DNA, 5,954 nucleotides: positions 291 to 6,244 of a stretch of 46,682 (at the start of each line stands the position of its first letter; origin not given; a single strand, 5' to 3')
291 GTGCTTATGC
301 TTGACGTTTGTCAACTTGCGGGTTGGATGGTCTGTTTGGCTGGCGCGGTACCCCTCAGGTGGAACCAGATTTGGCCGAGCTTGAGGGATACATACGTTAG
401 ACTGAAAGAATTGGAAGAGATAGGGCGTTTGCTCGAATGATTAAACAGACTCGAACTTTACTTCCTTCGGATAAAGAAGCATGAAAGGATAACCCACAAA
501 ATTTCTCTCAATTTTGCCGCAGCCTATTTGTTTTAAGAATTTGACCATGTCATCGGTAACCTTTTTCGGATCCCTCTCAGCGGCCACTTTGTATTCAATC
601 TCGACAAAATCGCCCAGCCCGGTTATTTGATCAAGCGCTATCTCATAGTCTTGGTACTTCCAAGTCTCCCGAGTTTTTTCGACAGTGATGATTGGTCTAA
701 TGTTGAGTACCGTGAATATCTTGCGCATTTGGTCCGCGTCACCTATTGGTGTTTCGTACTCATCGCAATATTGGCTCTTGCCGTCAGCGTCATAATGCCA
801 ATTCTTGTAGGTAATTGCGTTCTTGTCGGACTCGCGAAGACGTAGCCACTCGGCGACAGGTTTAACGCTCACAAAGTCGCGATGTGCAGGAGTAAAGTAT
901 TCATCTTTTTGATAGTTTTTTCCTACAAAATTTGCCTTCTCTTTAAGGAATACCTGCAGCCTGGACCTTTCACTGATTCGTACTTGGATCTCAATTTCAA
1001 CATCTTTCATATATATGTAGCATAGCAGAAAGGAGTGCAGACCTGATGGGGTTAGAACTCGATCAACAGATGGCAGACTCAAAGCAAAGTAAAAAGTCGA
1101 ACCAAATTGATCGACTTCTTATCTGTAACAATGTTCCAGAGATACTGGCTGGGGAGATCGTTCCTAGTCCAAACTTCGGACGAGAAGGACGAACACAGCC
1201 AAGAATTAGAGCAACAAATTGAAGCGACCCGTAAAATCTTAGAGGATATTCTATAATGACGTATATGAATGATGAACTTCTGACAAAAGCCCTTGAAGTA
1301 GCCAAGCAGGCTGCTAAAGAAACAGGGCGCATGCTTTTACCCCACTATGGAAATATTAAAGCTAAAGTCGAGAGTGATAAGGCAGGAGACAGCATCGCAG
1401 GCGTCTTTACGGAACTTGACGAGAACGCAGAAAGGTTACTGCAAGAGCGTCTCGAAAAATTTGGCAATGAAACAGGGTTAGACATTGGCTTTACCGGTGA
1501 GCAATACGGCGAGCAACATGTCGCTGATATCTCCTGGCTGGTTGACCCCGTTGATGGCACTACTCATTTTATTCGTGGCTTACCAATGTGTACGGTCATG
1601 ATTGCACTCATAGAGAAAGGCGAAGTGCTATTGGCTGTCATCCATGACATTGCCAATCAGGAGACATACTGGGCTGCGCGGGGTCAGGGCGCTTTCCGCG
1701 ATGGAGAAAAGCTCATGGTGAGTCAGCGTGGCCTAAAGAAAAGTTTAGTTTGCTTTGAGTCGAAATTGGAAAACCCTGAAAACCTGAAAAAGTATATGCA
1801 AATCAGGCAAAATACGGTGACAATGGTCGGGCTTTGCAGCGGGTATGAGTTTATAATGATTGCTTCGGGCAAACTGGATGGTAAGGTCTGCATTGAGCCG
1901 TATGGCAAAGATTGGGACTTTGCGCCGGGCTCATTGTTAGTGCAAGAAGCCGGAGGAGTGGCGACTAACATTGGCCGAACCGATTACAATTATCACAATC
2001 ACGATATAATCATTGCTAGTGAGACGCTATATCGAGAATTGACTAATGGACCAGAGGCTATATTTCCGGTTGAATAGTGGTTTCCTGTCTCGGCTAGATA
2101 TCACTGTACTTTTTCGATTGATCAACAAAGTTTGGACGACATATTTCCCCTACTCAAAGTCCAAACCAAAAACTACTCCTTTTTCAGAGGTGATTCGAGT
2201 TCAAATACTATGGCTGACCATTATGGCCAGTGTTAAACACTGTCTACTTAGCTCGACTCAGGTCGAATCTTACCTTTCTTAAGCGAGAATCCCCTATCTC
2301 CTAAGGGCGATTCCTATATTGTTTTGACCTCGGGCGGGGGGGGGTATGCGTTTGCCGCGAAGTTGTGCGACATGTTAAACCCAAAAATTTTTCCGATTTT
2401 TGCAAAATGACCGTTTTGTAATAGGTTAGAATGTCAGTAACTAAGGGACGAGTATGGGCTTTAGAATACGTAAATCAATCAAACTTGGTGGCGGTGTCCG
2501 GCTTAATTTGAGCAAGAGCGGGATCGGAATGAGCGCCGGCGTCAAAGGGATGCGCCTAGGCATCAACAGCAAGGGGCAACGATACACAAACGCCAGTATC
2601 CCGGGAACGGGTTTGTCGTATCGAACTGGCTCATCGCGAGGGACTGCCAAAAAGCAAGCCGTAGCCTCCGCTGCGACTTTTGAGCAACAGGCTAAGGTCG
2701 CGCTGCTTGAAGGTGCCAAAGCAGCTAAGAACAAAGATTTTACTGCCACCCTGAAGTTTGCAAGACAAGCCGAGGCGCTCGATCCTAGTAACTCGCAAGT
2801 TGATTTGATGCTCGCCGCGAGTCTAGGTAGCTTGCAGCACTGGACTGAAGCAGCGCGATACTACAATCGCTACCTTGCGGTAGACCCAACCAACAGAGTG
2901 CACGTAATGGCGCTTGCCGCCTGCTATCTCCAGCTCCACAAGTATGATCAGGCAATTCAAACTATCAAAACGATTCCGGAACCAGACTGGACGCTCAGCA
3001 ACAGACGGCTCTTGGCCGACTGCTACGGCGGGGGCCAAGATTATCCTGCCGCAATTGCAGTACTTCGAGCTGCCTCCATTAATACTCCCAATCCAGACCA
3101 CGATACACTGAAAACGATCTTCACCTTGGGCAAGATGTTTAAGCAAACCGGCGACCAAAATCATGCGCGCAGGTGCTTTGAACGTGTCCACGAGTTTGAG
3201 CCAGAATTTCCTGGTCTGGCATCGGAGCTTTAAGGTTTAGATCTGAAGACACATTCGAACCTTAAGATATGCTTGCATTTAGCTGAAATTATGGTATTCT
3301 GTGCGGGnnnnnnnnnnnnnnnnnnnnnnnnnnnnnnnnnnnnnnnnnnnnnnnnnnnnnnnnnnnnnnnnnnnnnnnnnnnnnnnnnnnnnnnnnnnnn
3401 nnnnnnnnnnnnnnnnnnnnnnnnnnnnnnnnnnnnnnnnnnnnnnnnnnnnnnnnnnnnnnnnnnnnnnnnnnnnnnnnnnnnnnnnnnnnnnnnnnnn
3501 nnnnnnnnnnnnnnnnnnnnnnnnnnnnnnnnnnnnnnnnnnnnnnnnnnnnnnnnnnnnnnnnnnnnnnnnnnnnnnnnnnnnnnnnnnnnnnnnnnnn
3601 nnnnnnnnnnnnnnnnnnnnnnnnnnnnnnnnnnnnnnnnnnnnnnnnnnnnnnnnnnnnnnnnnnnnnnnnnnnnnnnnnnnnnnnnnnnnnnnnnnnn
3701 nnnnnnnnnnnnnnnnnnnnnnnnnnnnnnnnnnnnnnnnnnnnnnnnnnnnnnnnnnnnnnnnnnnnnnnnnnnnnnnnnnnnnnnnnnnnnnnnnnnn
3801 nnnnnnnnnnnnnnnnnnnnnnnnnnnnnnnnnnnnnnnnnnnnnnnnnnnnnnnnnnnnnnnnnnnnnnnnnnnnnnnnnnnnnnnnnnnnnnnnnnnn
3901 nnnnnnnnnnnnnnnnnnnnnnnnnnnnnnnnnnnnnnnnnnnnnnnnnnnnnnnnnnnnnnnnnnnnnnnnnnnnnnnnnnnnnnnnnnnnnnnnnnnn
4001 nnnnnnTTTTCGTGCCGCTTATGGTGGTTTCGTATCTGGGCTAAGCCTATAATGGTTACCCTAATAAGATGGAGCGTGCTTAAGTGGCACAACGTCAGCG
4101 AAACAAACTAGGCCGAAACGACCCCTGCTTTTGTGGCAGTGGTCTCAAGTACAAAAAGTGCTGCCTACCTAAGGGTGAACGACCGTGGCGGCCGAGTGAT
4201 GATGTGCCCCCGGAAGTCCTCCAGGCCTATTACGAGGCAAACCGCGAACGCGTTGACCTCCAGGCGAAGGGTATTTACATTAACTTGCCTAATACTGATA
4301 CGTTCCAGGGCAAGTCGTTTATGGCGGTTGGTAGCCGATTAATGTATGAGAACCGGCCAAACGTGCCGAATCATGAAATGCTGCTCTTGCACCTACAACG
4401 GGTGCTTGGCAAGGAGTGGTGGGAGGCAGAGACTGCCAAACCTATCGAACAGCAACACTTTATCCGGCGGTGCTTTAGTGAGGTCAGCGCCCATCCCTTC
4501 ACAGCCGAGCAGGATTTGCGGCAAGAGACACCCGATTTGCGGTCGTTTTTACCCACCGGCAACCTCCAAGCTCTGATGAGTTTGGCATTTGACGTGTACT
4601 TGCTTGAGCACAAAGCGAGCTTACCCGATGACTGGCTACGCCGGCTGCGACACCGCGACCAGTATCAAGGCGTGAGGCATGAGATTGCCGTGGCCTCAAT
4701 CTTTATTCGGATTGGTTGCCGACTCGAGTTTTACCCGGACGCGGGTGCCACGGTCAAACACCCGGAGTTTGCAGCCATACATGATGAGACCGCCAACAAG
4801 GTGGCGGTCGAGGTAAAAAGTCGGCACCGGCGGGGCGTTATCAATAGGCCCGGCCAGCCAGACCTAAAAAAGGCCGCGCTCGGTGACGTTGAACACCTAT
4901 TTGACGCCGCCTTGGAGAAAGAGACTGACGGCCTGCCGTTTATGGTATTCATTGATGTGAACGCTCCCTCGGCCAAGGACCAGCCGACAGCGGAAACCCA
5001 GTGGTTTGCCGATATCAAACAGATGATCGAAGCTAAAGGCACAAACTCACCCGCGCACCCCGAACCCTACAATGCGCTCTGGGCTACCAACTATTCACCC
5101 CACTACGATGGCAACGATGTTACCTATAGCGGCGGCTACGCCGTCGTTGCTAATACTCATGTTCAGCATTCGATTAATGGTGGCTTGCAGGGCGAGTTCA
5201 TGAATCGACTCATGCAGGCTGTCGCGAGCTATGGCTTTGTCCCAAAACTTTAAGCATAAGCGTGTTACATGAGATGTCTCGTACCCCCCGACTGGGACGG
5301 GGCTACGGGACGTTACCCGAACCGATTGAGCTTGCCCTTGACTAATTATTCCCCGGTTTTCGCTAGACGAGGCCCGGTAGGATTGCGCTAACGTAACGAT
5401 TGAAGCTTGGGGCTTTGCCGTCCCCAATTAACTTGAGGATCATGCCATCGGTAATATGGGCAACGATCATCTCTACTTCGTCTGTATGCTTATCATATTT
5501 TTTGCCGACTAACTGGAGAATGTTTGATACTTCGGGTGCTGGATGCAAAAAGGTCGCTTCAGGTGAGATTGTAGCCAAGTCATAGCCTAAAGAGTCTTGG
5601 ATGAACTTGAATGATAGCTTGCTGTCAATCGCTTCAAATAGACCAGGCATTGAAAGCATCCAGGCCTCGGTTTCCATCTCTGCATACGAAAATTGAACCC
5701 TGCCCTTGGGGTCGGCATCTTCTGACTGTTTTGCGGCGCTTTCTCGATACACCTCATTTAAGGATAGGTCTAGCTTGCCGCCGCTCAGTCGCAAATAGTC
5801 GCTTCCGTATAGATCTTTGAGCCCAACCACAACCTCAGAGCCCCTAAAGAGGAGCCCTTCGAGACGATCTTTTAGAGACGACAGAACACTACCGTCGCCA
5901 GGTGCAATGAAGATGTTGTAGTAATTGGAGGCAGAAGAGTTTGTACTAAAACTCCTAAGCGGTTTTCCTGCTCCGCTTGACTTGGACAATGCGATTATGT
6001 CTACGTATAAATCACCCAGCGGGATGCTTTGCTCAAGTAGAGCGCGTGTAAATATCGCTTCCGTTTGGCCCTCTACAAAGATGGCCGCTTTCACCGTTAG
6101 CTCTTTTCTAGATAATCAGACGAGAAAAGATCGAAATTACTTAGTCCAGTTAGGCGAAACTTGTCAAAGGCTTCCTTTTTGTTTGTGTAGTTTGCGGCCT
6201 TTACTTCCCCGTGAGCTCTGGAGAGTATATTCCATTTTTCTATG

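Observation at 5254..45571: Dispersed, same-strand, intergenic repeat family (core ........; long form .......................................)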

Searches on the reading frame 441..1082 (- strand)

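Call 25: search_protein_families(library=pfam, proteins=[window:441-1082:-], max_evalue=0.001)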
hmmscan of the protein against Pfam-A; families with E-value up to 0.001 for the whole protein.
window:441-1082:- (213 aa): 1 family
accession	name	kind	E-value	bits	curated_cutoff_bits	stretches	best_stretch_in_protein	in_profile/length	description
PF01928.26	CYTH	-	3.2e-24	86.2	23.2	1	29-187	3-168/179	CYTH domain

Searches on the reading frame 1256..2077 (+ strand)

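Call 25: search_protein_families(library=pfam, proteins=[window:1256-2077:+], max_evalue=0.001)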
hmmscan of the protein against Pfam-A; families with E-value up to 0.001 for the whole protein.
window:1256-2077:+ (273 aa): 1 family
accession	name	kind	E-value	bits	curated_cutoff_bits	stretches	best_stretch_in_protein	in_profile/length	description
PF00459.30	Inositol_P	-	8.8e-47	160.3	27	1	11-258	4-257/271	Inositol monophosphatase family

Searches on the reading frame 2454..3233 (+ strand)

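Call 25: search_protein_families(library=pfam, proteins=[window:2454-3233:+], max_evalue=0.001)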
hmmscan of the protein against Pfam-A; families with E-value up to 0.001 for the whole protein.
window:2454-3233:+ (259 aa): 13 families
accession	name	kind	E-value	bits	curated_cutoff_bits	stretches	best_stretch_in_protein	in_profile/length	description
PF14020.11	DUF4236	-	6.6e-23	81.4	27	1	3-57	1-55/55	Protein of unknown function (DUF4236)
PF14559.12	TPR_19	-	2.3e-13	50.7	25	1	130-177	7-54/68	Tetratricopeptide repeat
PF07719.23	TPR_2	-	8e-13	47.9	27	0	120-147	7-34/34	Tetratricopeptide repeat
PF13424.12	TPR_12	-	4.1e-11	43.4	30.1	0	209-247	34-73/77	Tetratricopeptide repeat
PF00515.34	TPR_1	-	4.1e-11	42.6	27.8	0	154-169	7-22/34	Tetratricopeptide repeat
PF12895.13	ANAPC3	-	6e-11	42.9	27.2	1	136-206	11-81/82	Anaphase-promoting complex, cyclosome, subunit 3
PF13428.12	TPR_14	-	3.1e-10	40.1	23.5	0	118-156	5-43/44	Tetratricopeptide repeat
PF13174.12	TPR_6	-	1.8e-06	28.7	26.3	0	118-145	4-31/33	Tetratricopeptide repeat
PF13432.12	TPR_16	-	2.4e-06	28.3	32.7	1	118-173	1-56/65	Tetratricopeptide repeat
PF13181.12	TPR_8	-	4.9e-06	26.7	25.7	0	221-250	3-32/34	Tetratricopeptide repeat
PF13176.12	TPR_7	-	5.8e-05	23.3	27.9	0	127-148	12-35/36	Tetratricopeptide repeat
PF23914.1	TPR_CcmH_CycH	-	0.00022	21.6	42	0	90-172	60-145/158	Cytochrome c-type biogenesis protein H TPR domain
PF23774.1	TPR_GEMI5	-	0.0006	19.9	33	0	95-172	39-107/209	GEMI5 TPR domain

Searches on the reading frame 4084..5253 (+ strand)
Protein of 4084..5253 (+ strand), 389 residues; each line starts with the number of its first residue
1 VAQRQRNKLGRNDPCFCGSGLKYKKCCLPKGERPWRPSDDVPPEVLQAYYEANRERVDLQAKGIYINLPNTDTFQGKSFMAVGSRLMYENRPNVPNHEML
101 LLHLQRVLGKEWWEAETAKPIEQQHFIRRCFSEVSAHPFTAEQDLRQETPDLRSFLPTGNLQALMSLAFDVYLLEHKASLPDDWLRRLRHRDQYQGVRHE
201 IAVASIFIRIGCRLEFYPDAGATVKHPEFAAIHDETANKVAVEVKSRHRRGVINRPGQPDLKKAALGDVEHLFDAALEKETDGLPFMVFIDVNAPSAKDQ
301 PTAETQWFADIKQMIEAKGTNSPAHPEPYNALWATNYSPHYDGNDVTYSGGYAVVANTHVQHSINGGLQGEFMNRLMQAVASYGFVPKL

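Call 11: search_protein_families(library=pfam, proteins=[window:4084-5253:+], max_evalue=0.01)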
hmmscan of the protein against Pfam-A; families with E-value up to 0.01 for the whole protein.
window:4084-5253:+ (389 aa): 1 family
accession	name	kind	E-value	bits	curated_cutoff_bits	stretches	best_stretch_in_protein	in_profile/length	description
PF02810.21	SEC-C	-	1.4e-09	38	20.4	1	11-29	1-19/19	SEC-C motif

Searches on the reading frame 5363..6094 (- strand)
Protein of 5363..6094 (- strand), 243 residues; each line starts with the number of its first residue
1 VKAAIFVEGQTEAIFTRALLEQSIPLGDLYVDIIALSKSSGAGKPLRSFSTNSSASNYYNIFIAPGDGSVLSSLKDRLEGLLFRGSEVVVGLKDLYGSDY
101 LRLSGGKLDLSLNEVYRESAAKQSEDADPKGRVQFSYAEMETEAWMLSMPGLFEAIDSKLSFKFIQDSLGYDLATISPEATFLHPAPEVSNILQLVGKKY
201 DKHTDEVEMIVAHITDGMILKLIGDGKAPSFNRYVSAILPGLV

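Call 11: search_protein_families(library=pfam, proteins=[window:5363-6094:-], max_evalue=0.01)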
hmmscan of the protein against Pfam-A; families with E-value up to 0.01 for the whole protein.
window:5363-6094:- (243 aa): 2 families
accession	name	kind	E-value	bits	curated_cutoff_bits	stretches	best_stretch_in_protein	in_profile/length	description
PF14103.11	DUF4276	-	4.6e-08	34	30.2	1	7-209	1-168/192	Domain of unknown function (DUF4276)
PF20469.4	OLD-like_TOPRIM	-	0.0027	18.6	23.2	1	2-45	4-49/67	Overcoming lysogenization defect protein-like, TOPRIM domain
